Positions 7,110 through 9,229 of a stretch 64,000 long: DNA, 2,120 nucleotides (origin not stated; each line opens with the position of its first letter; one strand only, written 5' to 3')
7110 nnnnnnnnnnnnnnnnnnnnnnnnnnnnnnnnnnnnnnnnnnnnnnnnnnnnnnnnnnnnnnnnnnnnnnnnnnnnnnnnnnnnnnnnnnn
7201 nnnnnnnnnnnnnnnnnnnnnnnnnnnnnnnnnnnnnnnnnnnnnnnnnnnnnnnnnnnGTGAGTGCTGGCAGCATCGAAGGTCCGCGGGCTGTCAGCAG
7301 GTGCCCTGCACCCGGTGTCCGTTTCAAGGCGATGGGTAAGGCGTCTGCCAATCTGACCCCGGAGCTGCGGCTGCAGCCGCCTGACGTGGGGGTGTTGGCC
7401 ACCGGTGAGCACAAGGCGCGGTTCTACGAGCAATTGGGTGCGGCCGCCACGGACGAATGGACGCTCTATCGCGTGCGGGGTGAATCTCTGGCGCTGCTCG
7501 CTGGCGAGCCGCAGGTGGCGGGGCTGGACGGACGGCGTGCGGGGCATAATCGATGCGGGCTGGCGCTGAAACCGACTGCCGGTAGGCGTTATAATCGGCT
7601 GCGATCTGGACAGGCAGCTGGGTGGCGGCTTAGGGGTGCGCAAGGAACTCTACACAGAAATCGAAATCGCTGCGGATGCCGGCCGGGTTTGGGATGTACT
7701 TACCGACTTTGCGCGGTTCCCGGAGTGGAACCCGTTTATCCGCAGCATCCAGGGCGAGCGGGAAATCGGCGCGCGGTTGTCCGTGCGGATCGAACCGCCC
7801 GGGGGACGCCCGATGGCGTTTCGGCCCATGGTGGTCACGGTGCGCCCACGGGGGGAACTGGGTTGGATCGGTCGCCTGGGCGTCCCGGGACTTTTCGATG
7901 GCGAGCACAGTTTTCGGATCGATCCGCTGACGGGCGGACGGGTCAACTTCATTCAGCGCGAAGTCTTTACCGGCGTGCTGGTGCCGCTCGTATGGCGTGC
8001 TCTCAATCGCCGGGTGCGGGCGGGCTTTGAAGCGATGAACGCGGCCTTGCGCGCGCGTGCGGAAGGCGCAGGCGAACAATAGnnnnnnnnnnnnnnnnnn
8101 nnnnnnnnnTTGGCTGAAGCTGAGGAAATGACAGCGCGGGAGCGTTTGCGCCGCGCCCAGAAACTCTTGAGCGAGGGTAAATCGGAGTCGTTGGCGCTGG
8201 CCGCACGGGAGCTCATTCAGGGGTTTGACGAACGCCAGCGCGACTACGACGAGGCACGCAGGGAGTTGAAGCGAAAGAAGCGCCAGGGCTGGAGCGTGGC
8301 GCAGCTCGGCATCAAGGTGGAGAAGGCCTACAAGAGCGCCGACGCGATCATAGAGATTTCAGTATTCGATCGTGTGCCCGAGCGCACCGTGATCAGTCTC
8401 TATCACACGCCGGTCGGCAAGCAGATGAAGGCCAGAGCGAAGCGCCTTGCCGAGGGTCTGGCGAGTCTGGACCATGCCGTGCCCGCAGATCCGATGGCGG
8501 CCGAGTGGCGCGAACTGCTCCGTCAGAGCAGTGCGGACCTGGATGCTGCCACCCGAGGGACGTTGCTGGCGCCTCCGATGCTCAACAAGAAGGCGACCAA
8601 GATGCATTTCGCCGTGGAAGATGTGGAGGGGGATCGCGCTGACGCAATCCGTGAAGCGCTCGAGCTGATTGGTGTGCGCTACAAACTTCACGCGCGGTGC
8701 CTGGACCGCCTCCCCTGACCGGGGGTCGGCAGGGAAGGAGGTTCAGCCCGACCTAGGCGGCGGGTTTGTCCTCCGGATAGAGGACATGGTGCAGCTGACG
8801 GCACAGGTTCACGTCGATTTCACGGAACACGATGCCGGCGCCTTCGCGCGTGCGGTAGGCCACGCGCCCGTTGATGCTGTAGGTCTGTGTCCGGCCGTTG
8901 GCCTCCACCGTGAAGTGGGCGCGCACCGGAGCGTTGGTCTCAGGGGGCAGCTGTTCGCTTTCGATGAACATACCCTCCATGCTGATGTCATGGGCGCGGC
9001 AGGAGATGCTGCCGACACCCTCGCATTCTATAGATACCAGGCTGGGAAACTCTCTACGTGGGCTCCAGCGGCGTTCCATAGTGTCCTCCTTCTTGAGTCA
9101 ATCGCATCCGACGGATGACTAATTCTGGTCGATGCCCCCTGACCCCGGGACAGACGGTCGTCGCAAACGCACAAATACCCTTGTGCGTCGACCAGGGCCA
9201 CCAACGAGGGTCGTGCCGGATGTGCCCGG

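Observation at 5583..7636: DUF1326 gene flanked by a GNAT gene and a diverged 3' fragment of the same GNAT, which looks like an insertion or deletion scar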

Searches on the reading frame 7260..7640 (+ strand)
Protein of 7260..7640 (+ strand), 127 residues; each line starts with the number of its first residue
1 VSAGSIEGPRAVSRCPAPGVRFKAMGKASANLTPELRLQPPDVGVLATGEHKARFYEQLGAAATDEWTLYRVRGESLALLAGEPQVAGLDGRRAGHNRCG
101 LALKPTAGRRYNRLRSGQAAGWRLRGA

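Call 5: search_protein_families(library=pfam, proteins=[window:7260-7640:+], max_evalue=0.01)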
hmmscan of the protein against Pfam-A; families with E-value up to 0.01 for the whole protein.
window:7260-7640:+ (127 aa): 0 families
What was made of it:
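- On GNAT acetyltransferase, remnant 7354-7522: No Pfam hit for the 7260-7640 translation (call 5).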

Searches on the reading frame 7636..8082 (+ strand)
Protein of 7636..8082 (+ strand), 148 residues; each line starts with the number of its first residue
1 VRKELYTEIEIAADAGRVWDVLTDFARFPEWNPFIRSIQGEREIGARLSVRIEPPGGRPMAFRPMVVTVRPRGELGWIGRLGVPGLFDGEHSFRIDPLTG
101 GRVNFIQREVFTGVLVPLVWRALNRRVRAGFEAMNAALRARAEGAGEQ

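Call 5: search_protein_families(library=pfam, proteins=[window:7636-8082:+], max_evalue=0.01)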
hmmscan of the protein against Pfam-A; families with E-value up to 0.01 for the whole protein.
window:7636-8082:+ (148 aa): 2 families
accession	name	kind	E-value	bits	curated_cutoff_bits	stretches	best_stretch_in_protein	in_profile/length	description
PF10604.15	Polyketide_cyc2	-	2e-16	61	27.4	1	5-143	4-142/142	Polyketide cyclase / dehydrase and lipid transport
PF03364.25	Polyketide_cyc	-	9.1e-06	26.4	23.4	1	11-45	1-35/126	Polyketide cyclase / dehydrase and lipid transport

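Call 6: search_protein_families(library=ncbifam, proteins=[window:7636-8082:+], max_evalue=0.01)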
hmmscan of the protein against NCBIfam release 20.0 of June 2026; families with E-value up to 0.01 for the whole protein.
window:7636-8082:+ (148 aa): 1 family
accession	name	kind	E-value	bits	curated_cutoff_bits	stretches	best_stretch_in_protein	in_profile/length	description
NF047960.1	TA_Rv0910_toxin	equivalog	0.00091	19.2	100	1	5-37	4-36/141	type II toxin-antitoxin system Rv0910 family toxin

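Call 21: find_homologous_proteins(query=window:7636-8082:+)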
Query window:7636-8082:+ (148 aa): 5015 proteins with E <= 0.001 among 5284 candidates; the best 120 are listed.
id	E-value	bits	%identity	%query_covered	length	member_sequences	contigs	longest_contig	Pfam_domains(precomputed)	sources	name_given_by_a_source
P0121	1.8e-92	325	100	100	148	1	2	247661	PF03364.26,PF10604.16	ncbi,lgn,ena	ncbi:MAG: SRPBCC domain-containing protein [Gammaproteobacteria bacterium]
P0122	3.1e-66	240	73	99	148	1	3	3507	PF03364.26,PF10604.16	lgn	-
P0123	1.8e-57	211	67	100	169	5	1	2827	PF03364.26,PF10604.16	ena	-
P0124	1.8e-52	195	65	90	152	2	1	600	PF03364.26,PF10604.16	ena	-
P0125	2.1e-52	195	64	97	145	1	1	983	PF08327.18,PF03364.26,PF10604.16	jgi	jgi:hypothetical protein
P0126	2.2e-52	195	62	97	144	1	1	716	PF08327.18,PF03364.26,PF10604.16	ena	-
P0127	2.6e-52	195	64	97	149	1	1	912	PF03364.26,PF10604.16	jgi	jgi:hypothetical protein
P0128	4.3e-52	194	63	100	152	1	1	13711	PF10604.16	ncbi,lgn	ncbi:MAG: SRPBCC domain-containing protein [Gammaproteobacteria bacterium]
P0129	8.5e-52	193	64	99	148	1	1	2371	PF08327.18,PF03364.26,PF10604.16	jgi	jgi:hypothetical protein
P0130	9.4e-52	193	61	97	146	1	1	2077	PF08327.18,PF03364.26,PF10604.16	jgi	jgi:hypothetical protein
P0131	1.2e-51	192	61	100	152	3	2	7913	PF10604.16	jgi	-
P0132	1.3e-51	192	63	97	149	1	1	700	PF03364.26,PF10604.16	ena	-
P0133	1.7e-51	192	62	99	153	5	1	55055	PF03364.26,PF10604.16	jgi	jgi:hypothetical protein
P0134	1.8e-51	192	64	96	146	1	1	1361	PF03364.26,PF10604.16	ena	-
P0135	1.9e-51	192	64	96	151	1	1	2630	PF08327.18,PF03364.26,PF10604.16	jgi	-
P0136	2.8e-51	191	63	97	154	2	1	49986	PF08327.18,PF03364.26,PF10604.16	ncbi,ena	-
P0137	3.9e-51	191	61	99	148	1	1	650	PF03364.26,PF10604.16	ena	-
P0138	4.2e-51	191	61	97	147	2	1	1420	PF08327.18,PF03364.26,PF10604.16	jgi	-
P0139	4.9e-51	191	63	99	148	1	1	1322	PF08327.18,PF03364.26,PF10604.16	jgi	jgi:hypothetical protein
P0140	5.4e-51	190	62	97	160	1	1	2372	PF03364.26,PF10604.16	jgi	jgi:hypothetical protein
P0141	5.6e-51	190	60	96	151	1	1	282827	PF08327.18,PF10604.16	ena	-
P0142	5.9e-51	190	62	96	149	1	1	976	PF03364.26,PF10604.16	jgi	jgi:hypothetical protein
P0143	6.3e-51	190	65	96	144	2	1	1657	PF10604.16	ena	-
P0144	7.2e-51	190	59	96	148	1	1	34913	PF08327.18,PF03364.26,PF10604.16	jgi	jgi:hypothetical protein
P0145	8.6e-51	190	65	95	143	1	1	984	PF08327.18,PF03364.26,PF10604.16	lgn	-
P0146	8.7e-51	190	62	97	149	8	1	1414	PF03364.26,PF10604.16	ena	-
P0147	1.1e-50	189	63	96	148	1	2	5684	PF03364.26,PF10604.16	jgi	jgi:hypothetical protein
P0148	1.2e-50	189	62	99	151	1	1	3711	PF08327.18,PF03364.26,PF10604.16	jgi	jgi:hypothetical protein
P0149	1.3e-50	189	65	95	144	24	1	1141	PF03364.26,PF10604.16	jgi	jgi:hypothetical protein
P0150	1.4e-50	189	60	97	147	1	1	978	PF03364.26,PF10604.16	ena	-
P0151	1.4e-50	189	62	99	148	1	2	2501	PF08327.18,PF03364.26,PF10604.16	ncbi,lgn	-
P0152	1.5e-50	189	63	96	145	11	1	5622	PF10604.16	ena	-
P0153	1.5e-50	189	62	97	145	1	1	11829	PF08327.18,PF03364.26,PF10604.16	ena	-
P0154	1.5e-50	189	63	99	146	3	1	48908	PF08327.18,PF03364.26,PF10604.16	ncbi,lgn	-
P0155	1.6e-50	189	62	97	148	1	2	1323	PF08327.18,PF03364.26,PF10604.16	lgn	-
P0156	2.2e-50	188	65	97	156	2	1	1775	PF03364.26,PF10604.16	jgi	-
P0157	2.3e-50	188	62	99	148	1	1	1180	PF08327.18,PF03364.26,PF10604.16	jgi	jgi:hypothetical protein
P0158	2.3e-50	188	60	97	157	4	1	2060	PF08327.18,PF03364.26,PF10604.16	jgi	-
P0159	2.7e-50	188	62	95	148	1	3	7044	PF08327.18,PF03364.26,PF10604.16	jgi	jgi:hypothetical protein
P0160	3.0e-50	188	58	99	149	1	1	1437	PF10604.16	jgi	jgi:hypothetical protein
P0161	3.0e-50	188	58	97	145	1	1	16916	PF08327.18,PF03364.26,PF10604.16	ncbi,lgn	-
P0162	4.1e-50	188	63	97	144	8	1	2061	PF08327.18,PF03364.26,PF10604.16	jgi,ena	-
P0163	4.1e-50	188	61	95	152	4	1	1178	PF08327.18,PF03364.26,PF10604.16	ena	-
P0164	4.1e-50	187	62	99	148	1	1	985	PF08327.18,PF03364.26,PF10604.16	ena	-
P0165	4.2e-50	187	62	97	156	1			PF03364.26,PF10604.16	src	-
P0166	4.4e-50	187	62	97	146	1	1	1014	PF08327.18,PF03364.26,PF10604.16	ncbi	-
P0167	4.8e-50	187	63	96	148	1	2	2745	PF03364.26,PF10604.16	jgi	jgi:hypothetical protein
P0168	4.9e-50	187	62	97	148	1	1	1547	PF08327.18,PF03364.26,PF10604.16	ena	-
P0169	5.2e-50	187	63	97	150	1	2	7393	PF03364.26,PF10604.16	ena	-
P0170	5.3e-50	187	60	99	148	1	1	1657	PF08327.18,PF03364.26,PF10604.16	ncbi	-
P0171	5.4e-50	187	60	99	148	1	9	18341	PF08327.18,PF03364.26,PF10604.16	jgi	jgi:hypothetical protein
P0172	5.6e-50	187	61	97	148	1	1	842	PF03364.26,PF10604.16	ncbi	-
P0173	5.8e-50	187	63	97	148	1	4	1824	PF03364.26,PF10604.16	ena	-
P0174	6.0e-50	187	61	99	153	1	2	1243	PF08327.18,PF03364.26,PF10604.16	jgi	jgi:hypothetical protein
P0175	6.6e-50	187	61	97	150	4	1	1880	PF10604.16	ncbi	-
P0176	7.0e-50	187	59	96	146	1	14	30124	PF03364.26,PF10604.16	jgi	jgi:hypothetical protein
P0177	7.2e-50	187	60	99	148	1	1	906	PF08327.18,PF03364.26,PF10604.16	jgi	jgi:hypothetical protein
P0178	7.5e-50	187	60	97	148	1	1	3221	PF08327.18,PF03364.26,PF10604.16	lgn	-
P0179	7.6e-50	187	61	97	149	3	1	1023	PF03364.26,PF10604.16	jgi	-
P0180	7.6e-50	187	63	95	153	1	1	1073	PF10604.16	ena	-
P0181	1.2e-49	186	59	99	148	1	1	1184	PF08327.18,PF03364.26,PF10604.16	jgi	jgi:hypothetical protein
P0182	1.2e-49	186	60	97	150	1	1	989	PF03364.26,PF10604.16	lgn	-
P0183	1.2e-49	186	60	100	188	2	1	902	PF03364.26,PF10604.16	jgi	jgi:hypothetical protein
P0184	1.2e-49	186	59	97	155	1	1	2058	PF03364.26,PF10604.16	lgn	-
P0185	1.2e-49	186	60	99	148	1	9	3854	PF08327.18,PF03364.26,PF10604.16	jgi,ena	jgi:hypothetical protein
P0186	1.3e-49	186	63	95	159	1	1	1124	PF08327.18,PF03364.26,PF10604.16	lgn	-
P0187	1.4e-49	186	60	99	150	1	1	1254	PF08327.18,PF03364.26,PF10604.16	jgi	jgi:hypothetical protein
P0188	1.5e-49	186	60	99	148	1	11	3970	PF08327.18,PF03364.26,PF10604.16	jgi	jgi:hypothetical protein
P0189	1.6e-49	186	61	96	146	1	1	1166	PF03364.26,PF10604.16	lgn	-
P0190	1.7e-49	186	60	99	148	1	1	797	PF08327.18,PF03364.26,PF10604.16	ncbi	-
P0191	1.7e-49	185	61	99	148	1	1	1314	PF08327.18,PF03364.26,PF10604.16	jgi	jgi:hypothetical protein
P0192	1.9e-49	185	59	97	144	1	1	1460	PF03364.26,PF10604.16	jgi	jgi:hypothetical protein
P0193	1.9e-49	185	60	99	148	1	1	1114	PF08327.18,PF03364.26,PF10604.16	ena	-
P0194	2.0e-49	185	60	100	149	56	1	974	PF03364.26,PF10604.16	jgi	jgi:hypothetical protein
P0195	2.0e-49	185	61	97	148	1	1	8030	PF03364.26,PF10604.16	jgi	jgi:hypothetical protein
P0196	2.3e-49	185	60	97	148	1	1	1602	PF08327.18,PF03364.26,PF10604.16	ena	-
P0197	2.3e-49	185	60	96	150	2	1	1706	PF03364.26,PF10604.16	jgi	jgi:hypothetical protein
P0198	2.4e-49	185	60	99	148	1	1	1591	PF08327.18,PF03364.26,PF10604.16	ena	-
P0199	2.6e-49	185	59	97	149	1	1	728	PF10604.16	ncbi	-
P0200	2.7e-49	185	59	97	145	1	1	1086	PF03364.26,PF10604.16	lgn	-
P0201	2.9e-49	185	59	98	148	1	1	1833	PF08327.18,PF03364.26,PF10604.16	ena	-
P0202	2.9e-49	185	62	96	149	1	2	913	PF03364.26,PF10604.16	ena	-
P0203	3.0e-49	185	60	99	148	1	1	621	PF08327.18,PF03364.26,PF10604.16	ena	-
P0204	3.0e-49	185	61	96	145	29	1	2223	PF08327.18,PF03364.26,PF10604.16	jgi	jgi:hypothetical protein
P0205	3.2e-49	185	64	95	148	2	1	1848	PF08327.18,PF03364.26,PF10604.16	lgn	-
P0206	3.3e-49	185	64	97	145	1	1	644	PF03364.26,PF10604.16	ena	-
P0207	3.4e-49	185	61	97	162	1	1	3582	PF03364.26,PF10604.16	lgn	-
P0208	3.5e-49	185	60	99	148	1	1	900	PF08327.18,PF03364.26,PF10604.16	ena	-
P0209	3.6e-49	184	60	97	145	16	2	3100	PF08327.18,PF03364.26,PF10604.16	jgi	jgi:hypothetical protein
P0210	3.7e-49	184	59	98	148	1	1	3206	PF08327.18,PF03364.26,PF10604.16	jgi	-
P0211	3.7e-49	184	59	97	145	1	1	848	PF08327.18,PF03364.26,PF10604.16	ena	-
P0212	3.9e-49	184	59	97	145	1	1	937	PF03364.26,PF10604.16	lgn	-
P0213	3.9e-49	184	60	99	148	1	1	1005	PF08327.18,PF03364.26,PF10604.16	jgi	jgi:hypothetical protein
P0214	4.0e-49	184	61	97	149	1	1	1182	PF08327.18,PF03364.26,PF10604.16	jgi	jgi:hypothetical protein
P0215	4.0e-49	184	57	96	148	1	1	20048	PF08327.18,PF10604.16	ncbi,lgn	-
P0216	4.6e-49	184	58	97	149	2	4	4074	PF03364.26,PF10604.16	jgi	jgi:hypothetical protein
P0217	4.6e-49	184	61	95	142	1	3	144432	PF08327.18,PF03364.26,PF10604.16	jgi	-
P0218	4.7e-49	184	57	96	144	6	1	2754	PF08327.18,PF03364.26,PF10604.16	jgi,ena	-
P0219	4.8e-49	184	61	96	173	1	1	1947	PF03364.26,PF10604.16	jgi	jgi:hypothetical protein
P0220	4.8e-49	184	60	97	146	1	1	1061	PF10604.16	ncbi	-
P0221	4.9e-49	184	57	97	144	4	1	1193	PF08327.18,PF03364.26,PF10604.16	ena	-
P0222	4.9e-49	184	57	99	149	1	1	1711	PF08327.18,PF03364.26,PF10604.16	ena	-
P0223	5.2e-49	184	62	95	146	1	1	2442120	PF08327.18,PF03364.26,PF10604.16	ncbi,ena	-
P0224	5.4e-49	184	62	95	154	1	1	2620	PF03364.26,PF10604.16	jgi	jgi:hypothetical protein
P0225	5.8e-49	184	60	99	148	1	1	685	PF03364.26,PF10604.16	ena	-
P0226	5.9e-49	184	60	99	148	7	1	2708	PF03364.26,PF10604.16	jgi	jgi:hypothetical protein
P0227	6.0e-49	184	62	97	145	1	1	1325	PF03364.26,PF10604.16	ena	-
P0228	6.2e-49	184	59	97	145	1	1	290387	PF03364.26,PF10604.16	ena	-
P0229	6.2e-49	184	59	97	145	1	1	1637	PF08327.18,PF03364.26,PF10604.16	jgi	jgi:hypothetical protein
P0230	6.5e-49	184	60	99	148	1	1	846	PF08327.18,PF03364.26,PF10604.16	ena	-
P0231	6.5e-49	184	60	97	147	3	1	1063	PF08327.18,PF03364.26,PF10604.16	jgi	jgi:hypothetical protein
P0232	6.6e-49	184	59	97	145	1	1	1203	PF08327.18,PF03364.26,PF10604.16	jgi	jgi:hypothetical protein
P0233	6.8e-49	184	60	90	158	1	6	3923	PF10604.16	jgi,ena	jgi:hypothetical protein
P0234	7.0e-49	184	61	97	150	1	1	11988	PF03364.26,PF10604.16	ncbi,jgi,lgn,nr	ncbi:MAG: hypothetical protein QOF01_2002 [Thermomicrobiales bacterium]|jgi:hypothetical protein|nr:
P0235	7.1e-49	183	59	97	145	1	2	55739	PF08327.18,PF03364.26,PF10604.16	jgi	jgi:hypothetical protein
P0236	7.5e-49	183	58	97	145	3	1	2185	PF08327.18,PF03364.26,PF10604.16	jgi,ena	-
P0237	8.1e-49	183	60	99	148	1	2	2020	PF08327.18,PF03364.26,PF10604.16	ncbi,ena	-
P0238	8.1e-49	183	59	97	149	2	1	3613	PF03364.26,PF10604.16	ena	-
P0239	8.5e-49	183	57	95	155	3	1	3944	PF08327.18,PF03364.26,PF10604.16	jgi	jgi:hypothetical protein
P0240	8.7e-49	183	62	95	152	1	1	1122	PF08327.18,PF03364.26,PF10604.16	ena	-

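Call 22: find_encoding_contigs(protein=P0122, flank=4000, max_places=4)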
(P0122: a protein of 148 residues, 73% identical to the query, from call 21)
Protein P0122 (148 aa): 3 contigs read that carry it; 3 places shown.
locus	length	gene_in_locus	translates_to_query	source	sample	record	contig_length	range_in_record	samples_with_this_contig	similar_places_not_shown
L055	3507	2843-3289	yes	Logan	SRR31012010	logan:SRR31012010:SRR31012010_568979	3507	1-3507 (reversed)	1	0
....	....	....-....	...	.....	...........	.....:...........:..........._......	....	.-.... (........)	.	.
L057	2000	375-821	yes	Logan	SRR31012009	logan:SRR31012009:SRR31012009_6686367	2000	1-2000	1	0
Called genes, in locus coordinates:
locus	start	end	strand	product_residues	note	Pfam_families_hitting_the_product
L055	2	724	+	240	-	?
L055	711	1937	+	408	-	PF13482:RNase_H_2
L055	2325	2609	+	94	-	PF14145:YrhK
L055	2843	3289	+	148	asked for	PF10604:Polyketide_cyc2, PF03364:Polyketide_cyc (weak)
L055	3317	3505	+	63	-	?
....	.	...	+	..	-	?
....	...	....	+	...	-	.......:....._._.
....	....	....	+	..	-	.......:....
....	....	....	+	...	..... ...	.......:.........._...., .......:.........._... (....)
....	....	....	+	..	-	?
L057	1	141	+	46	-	?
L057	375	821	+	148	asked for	PF10604:Polyketide_cyc2, PF03364:Polyketide_cyc (weak)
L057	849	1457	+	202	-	-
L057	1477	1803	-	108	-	PF07238:PilZ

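Call 23: find_encoding_contigs(protein=P0121, flank=5000, max_places=4)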
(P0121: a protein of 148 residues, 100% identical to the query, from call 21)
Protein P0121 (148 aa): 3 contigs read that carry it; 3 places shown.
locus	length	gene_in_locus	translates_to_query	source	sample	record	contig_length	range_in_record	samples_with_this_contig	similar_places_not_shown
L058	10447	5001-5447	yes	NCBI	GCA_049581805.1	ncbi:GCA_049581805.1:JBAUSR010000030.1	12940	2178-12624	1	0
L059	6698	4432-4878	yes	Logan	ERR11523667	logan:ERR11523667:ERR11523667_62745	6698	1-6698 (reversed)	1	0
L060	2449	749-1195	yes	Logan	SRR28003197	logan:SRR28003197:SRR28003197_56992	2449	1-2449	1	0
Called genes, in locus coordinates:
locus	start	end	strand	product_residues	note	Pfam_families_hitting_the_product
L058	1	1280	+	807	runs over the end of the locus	PF00270:DEAD, PF04851:ResIII (weak), PF00271:Helicase_C, PF22982:WHD_HRQ1, PF09369:MZB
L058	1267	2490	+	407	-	PF13482:RNase_H_2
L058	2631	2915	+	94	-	PF14145:YrhK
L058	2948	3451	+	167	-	PF00583:Acetyltransf_1, PF13673:Acetyltransf_10, PF13508:Acetyltransf_7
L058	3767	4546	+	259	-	PF07040:DUF1326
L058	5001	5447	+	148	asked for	PF10604:Polyketide_cyc2, PF03364:Polyketide_cyc (weak)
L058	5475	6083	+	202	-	-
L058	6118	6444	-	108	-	PF07238:PilZ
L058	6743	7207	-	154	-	-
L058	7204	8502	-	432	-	PF00374:NiFeSe_Hases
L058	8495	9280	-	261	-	PF01058:Oxidored_q6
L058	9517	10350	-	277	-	PF00175:NAD_binding_1, PF10418:DHODB_Fe-S_bind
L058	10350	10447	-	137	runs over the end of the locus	PF13534:Fer4_17 (faint), PF13187:Fer4_9 (faint), PF13746:Fer4_18 (faint), PF12838:Fer4_7 (faint), PF25160:LdpA_Fe-S-bd (faint), PF12797:Fer4_2 (faint), PF13183:Fer4_8 (weak), PF17179:Fer4_22, +2 more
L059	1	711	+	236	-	?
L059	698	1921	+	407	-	PF13482:RNase_H_2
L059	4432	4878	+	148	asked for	PF10604:Polyketide_cyc2, PF03364:Polyketide_cyc (weak)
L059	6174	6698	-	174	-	?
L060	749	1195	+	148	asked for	PF10604:Polyketide_cyc2, PF03364:Polyketide_cyc (weak)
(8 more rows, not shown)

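Call 58: find_encoding_contigs(protein=P0123, flank=3000, max_places=3)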
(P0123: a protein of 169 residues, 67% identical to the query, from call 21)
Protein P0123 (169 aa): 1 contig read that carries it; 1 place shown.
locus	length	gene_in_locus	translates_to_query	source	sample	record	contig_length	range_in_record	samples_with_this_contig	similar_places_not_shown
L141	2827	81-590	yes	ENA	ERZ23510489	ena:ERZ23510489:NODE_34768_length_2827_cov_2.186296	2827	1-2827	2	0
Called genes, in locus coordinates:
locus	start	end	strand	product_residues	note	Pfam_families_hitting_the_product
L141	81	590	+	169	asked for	PF10604:Polyketide_cyc2, PF03364:Polyketide_cyc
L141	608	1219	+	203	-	-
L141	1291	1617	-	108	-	PF07238:PilZ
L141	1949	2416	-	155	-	PF01750:HycI (weak)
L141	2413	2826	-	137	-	?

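Call 59: find_encoding_contigs(protein=P0128, flank=5000, max_places=3)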
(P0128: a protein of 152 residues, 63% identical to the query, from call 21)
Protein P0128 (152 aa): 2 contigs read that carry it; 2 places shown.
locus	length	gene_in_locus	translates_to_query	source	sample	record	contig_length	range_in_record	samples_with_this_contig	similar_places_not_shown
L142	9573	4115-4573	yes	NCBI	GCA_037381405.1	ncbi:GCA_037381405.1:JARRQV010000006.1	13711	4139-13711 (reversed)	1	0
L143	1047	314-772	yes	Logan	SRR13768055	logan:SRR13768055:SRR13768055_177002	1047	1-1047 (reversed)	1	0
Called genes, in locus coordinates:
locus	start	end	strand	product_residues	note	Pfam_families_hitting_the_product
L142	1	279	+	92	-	PF09369:MZB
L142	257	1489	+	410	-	PF13482:RNase_H_2, PF13176:TPR_7 (faint)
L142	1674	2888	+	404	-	-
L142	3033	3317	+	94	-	PF14145:YrhK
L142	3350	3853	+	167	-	PF00583:Acetyltransf_1, PF13673:Acetyltransf_10, PF13508:Acetyltransf_7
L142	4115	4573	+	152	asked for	PF10604:Polyketide_cyc2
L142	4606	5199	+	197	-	-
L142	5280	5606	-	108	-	PF07238:PilZ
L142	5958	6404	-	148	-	-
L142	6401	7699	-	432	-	PF00374:NiFeSe_Hases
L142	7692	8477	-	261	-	PF01058:Oxidored_q6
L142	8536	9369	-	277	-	PF00175:NAD_binding_1, PF10418:DHODB_Fe-S_bind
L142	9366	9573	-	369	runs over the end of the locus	PF13183:Fer4_8 (faint), PF12838:Fer4_7 (faint), PF13187:Fer4_9 (faint), PF13534:Fer4_17 (faint), PF13746:Fer4_18 (faint), PF14697:Fer4_21 (faint), PF25160:LdpA_Fe-S-bd (faint), PF17179:Fer4_22, +3 more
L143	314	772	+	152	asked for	PF10604:Polyketide_cyc2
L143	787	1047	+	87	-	?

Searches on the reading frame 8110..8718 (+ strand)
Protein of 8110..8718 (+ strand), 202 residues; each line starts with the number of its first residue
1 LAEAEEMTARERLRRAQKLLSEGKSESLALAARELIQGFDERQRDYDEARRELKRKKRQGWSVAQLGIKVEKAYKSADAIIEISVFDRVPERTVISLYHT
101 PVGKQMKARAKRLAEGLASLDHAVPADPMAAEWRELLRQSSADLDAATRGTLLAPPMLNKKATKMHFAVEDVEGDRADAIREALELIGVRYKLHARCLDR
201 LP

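Call 5: search_protein_families(library=pfam, proteins=[window:8110-8718:+], max_evalue=0.01)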
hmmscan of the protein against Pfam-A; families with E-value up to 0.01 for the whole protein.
window:8110-8718:+ (202 aa): 1 family
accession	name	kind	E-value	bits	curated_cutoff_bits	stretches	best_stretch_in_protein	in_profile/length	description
PF23229.2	DUF7067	-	0.00029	21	27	1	40-72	23-55/56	Alpha-glucan water dikinase, DUF7067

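Call 6: search_protein_families(library=ncbifam, proteins=[window:8110-8718:+], max_evalue=0.01)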
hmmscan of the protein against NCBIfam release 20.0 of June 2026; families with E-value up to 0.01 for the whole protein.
window:8110-8718:+ (202 aa): 0 families

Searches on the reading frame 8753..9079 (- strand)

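Call 5: search_protein_families(library=pfam, proteins=[window:8753-9079:-], max_evalue=0.01)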
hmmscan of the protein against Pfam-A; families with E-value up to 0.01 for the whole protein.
window:8753-9079:- (108 aa): 1 family
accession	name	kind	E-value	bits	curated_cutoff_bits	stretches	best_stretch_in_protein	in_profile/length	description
PF07238.19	PilZ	-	2.4e-11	44.3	22.5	1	2-100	1-100/102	PilZ domain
